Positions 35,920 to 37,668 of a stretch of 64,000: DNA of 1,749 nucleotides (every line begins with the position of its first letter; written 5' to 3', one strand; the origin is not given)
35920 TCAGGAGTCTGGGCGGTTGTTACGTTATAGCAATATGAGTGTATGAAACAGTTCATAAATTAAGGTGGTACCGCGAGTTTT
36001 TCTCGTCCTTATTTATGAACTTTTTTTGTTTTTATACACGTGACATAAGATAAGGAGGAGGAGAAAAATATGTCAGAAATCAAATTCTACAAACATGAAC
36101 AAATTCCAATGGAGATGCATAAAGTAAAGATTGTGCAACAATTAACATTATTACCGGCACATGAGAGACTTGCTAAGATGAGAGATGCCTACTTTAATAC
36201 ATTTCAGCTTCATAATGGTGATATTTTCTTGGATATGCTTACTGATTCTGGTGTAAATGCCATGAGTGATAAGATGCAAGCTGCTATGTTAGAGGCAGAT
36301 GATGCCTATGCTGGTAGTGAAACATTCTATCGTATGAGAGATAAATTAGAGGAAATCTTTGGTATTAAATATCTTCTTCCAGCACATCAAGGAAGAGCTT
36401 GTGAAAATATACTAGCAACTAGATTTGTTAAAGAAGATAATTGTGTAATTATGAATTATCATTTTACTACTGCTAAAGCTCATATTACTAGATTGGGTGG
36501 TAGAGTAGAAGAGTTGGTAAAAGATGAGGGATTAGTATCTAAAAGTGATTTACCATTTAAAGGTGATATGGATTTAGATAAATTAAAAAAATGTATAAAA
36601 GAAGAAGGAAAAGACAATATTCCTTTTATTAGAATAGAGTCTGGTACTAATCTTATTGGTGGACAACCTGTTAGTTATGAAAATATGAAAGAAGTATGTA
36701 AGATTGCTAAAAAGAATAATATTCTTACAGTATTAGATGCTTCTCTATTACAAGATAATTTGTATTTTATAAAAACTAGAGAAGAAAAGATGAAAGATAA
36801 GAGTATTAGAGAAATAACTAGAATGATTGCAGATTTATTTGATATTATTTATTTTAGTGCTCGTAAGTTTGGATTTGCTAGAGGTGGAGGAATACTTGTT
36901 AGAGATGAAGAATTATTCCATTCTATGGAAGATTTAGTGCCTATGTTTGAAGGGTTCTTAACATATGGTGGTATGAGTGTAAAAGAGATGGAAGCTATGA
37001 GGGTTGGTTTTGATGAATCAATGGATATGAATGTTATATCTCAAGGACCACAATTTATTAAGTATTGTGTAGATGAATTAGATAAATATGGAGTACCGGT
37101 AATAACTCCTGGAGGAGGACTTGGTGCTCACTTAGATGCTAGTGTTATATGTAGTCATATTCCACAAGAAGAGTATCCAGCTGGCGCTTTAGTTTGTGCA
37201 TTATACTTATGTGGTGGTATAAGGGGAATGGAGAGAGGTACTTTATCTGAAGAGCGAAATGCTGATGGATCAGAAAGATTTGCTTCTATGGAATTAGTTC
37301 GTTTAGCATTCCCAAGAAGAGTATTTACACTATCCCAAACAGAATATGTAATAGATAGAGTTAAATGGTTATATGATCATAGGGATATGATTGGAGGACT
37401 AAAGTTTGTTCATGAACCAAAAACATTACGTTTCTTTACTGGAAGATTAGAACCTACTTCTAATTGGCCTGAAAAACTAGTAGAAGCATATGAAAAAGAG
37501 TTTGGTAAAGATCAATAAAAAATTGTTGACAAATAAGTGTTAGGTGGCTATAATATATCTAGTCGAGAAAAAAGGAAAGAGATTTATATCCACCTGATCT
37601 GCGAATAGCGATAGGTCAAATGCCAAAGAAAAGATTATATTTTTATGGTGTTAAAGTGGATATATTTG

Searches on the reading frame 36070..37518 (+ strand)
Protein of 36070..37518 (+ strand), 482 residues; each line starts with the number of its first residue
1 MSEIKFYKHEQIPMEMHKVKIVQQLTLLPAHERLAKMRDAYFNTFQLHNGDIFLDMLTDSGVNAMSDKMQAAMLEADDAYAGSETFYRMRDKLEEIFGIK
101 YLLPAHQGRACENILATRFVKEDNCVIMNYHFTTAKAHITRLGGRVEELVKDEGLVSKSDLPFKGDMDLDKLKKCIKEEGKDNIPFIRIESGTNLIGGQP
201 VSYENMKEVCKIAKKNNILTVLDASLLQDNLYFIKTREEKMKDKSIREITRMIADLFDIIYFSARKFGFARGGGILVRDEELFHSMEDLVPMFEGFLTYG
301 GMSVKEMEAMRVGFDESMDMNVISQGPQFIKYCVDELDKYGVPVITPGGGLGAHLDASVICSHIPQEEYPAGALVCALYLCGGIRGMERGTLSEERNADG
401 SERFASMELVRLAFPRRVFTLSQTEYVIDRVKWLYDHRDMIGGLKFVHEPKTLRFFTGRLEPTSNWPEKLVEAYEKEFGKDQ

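Call 12: search_protein_families(library=pfam, proteins=[window:36070-37518:+])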
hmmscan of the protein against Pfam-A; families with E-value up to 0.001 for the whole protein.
window:36070-37518:+ (482 aa): 1 family
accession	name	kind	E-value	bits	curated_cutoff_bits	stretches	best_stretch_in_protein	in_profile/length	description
PF01212.27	Beta_elim_lyase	-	1.7e-48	165.8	27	1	55-427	1-285/288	Beta-eliminating lyase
